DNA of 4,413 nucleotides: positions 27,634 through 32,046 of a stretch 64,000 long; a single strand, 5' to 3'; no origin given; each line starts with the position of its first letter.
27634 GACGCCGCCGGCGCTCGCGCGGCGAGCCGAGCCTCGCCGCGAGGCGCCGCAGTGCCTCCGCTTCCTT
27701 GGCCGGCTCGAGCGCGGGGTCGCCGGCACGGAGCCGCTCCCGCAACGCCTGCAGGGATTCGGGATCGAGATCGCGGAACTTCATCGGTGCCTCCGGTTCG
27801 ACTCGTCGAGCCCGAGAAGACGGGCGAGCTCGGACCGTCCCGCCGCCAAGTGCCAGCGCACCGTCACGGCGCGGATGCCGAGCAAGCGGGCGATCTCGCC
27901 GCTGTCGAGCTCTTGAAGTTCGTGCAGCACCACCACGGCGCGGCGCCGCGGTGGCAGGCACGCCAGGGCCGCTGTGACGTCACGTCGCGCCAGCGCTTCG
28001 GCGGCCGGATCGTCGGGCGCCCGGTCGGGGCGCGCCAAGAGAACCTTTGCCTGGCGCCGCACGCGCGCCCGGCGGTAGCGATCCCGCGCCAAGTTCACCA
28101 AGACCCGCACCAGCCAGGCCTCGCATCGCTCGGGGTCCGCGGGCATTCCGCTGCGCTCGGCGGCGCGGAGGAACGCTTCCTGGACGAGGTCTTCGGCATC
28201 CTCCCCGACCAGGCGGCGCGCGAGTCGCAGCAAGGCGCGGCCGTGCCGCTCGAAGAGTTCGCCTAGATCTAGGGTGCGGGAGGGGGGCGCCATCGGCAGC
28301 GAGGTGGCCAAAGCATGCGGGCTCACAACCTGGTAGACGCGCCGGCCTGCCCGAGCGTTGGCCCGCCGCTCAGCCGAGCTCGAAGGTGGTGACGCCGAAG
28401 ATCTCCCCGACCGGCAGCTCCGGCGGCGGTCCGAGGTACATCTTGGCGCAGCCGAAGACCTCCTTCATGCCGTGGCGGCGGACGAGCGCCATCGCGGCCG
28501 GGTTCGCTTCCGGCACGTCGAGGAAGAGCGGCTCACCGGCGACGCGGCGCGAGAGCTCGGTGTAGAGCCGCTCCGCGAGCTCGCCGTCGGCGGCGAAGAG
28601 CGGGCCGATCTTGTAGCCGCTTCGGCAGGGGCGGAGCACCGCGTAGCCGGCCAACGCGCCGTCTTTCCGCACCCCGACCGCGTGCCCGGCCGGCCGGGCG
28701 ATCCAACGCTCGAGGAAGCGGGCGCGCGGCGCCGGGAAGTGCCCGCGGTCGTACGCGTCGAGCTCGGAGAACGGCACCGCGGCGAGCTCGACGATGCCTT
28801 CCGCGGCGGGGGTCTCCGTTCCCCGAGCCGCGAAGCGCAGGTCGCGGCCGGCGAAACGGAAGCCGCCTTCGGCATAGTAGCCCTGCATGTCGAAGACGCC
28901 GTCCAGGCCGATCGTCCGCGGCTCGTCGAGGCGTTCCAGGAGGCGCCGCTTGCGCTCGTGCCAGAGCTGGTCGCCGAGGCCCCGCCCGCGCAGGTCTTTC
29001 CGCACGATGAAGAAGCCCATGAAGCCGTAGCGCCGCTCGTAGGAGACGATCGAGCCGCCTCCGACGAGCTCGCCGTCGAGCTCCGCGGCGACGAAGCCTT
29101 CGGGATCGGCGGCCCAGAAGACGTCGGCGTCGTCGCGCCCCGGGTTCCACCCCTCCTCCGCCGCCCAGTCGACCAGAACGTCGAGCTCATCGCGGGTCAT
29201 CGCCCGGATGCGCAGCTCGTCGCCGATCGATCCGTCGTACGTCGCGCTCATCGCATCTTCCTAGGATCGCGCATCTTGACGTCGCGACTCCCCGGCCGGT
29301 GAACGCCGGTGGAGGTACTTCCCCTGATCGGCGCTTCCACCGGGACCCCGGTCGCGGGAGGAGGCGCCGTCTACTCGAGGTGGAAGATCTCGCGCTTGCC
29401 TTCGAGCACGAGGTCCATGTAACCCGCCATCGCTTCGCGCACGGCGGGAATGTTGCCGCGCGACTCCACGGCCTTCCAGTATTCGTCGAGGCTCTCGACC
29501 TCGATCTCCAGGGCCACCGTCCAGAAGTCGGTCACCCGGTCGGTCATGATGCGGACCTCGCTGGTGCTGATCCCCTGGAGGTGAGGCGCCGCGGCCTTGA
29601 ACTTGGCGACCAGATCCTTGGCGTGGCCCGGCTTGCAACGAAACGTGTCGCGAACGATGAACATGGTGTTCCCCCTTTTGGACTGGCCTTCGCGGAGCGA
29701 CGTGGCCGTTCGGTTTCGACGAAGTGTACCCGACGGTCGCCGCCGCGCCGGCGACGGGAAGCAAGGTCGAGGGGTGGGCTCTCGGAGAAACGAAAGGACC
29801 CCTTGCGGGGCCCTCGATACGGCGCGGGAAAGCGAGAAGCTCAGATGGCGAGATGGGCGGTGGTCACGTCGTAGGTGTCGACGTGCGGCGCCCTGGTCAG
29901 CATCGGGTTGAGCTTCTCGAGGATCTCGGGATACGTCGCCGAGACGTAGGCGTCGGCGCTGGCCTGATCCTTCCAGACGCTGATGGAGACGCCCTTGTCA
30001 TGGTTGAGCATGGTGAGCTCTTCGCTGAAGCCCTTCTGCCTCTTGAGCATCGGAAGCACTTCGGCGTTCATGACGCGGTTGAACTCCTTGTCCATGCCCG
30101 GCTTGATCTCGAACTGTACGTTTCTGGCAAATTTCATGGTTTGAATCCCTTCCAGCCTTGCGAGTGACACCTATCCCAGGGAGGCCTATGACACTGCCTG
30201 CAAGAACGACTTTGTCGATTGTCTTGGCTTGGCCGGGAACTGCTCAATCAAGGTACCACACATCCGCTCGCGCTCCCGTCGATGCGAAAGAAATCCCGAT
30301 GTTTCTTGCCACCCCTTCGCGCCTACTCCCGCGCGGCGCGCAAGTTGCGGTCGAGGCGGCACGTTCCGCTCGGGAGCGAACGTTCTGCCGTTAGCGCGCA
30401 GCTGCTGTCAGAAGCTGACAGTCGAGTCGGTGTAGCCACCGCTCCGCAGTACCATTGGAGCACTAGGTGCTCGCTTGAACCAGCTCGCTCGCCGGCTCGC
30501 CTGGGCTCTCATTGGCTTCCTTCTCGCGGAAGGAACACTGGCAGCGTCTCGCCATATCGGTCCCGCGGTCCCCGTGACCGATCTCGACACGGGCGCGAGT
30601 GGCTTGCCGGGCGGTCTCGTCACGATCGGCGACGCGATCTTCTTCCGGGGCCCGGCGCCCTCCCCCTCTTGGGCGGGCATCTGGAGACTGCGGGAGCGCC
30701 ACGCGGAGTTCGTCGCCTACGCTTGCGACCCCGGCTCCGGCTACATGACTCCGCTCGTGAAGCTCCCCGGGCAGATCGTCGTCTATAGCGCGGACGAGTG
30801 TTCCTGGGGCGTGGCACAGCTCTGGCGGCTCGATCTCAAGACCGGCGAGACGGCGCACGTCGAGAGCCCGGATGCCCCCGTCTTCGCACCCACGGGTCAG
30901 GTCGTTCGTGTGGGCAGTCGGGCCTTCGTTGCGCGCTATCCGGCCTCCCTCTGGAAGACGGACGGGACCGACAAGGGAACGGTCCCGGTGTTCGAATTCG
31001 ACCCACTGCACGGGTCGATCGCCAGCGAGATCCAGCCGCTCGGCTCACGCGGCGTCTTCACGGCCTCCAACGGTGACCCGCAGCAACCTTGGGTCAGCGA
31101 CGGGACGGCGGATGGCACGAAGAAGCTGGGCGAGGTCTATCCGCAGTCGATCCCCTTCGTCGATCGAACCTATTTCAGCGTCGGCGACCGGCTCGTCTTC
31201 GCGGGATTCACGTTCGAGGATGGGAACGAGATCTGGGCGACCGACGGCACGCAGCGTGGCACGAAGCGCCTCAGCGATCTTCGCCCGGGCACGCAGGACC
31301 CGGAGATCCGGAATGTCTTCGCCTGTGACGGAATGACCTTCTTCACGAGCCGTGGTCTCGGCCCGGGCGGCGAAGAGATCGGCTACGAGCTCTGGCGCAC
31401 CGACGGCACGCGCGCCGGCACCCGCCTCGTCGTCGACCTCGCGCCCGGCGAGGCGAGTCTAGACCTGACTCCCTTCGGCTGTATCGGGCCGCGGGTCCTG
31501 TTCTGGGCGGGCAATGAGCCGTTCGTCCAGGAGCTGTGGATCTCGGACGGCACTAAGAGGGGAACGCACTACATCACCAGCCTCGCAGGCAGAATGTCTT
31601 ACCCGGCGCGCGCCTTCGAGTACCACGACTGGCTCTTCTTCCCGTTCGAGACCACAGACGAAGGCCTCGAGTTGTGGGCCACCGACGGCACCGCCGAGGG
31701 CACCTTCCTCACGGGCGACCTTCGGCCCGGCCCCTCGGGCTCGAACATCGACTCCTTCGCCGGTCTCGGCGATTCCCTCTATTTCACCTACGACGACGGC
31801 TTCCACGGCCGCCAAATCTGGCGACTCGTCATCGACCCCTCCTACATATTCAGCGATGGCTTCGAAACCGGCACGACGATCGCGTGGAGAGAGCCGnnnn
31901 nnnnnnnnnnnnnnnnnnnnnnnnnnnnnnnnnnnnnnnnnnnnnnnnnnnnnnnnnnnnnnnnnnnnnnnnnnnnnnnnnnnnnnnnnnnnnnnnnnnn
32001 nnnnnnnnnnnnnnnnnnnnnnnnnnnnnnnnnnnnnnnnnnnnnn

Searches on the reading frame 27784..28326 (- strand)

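Call 70: search_protein_families(library=pfam, proteins=[window:27784-28326:-], max_evalue=0.001)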
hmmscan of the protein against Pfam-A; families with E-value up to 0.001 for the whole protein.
window:27784-28326:- (181 aa): 3 families
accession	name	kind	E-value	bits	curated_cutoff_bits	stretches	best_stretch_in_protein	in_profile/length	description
PF04542.20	Sigma70_r2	-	5e-14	52.3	24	1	24-88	1-69/71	Sigma-70 region 2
PF08281.18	Sigma70_r4_2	-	5.7e-13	48.7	25.7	1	115-167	2-54/54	Sigma-70, region 4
PF04545.22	Sigma70_r4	-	4.1e-05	23.5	24.1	1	120-162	1-43/50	Sigma-70, region 4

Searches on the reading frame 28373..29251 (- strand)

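Call 70: search_protein_families(library=pfam, proteins=[window:28373-29251:-], max_evalue=0.001)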
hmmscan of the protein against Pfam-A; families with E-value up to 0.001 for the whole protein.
window:28373-29251:- (293 aa): 4 families
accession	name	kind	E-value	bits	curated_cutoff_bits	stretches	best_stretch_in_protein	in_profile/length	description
PF18014.7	Acetyltransf_18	-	4.2e-35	120.6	22.7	1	166-286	3-124/124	Acetyltransferase (GNAT) domain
PF00583.31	Acetyltransf_1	-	3.3e-15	56.8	20.7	1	31-107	12-91/116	Acetyltransferase (GNAT) family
PF13673.13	Acetyltransf_10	-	2.3e-06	28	23.6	1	53-137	33-113/128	Acetyltransferase (GNAT) domain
PF13508.13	Acetyltransf_7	-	6.2e-06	26.9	27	1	51-101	3-57/84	Acetyltransferase (GNAT) domain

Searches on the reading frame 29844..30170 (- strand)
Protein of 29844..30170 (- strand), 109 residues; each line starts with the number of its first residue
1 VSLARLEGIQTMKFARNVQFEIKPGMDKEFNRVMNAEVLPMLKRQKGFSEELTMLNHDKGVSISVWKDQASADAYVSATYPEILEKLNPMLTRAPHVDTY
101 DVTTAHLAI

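Call 70: search_protein_families(library=pfam, proteins=[window:29844-30170:-], max_evalue=0.001)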
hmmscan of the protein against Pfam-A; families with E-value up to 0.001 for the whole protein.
window:29844-30170:- (109 aa): 1 family
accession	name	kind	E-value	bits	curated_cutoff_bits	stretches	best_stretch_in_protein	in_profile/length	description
PF03992.22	ABM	-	6.1e-05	23.6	23.1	1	16-78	4-69/78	Antibiotic biosynthesis monooxygenase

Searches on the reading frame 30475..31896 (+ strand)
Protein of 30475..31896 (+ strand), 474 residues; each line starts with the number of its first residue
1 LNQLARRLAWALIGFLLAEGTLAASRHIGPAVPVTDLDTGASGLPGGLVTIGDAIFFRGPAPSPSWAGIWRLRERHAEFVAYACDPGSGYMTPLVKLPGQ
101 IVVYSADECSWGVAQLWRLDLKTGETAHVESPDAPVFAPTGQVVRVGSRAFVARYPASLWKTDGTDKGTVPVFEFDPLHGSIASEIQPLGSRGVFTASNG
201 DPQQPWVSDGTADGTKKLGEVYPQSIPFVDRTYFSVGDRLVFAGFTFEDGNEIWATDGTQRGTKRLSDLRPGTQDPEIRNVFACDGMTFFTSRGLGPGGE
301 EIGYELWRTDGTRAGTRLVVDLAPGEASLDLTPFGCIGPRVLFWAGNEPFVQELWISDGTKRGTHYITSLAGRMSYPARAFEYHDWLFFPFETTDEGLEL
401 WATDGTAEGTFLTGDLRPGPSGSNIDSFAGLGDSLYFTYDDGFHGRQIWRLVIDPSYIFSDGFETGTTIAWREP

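Call 5: search_protein_families(library=pfam, proteins=[window:30475-31896:+], max_evalue=0.1)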
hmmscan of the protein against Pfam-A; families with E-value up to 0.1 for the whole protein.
window:30475-31896:+ (474 aa): 2 families
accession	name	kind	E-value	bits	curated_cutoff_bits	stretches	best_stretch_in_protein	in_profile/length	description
PF13360.13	PQQ_2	-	0.033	14.3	27.6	0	204-286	95-177/233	Outer membrane protein assembly factor BamB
PF19410.4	DUF5980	-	0.038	14.8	27.1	0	152-172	69-89/97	Family of unknown function (DUF5980)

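Call 9: search_protein_families(library=ncbifam, proteins=[window:30475-31896:+], max_evalue=0.1)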
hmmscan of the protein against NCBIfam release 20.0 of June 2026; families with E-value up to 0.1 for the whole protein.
window:30475-31896:+ (474 aa): 1 family
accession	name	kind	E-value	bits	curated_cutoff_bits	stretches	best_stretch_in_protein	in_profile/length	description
TIGR04534.2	ELWxxDGT_rpt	domain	1.4e-51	172.3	65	7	385-429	1-45/47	ELWxxDGT repeat protein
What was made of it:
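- Checked: The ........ gene at 30475-31899 is confirmed (TIGR04534, E 1.4e-51, call 9).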
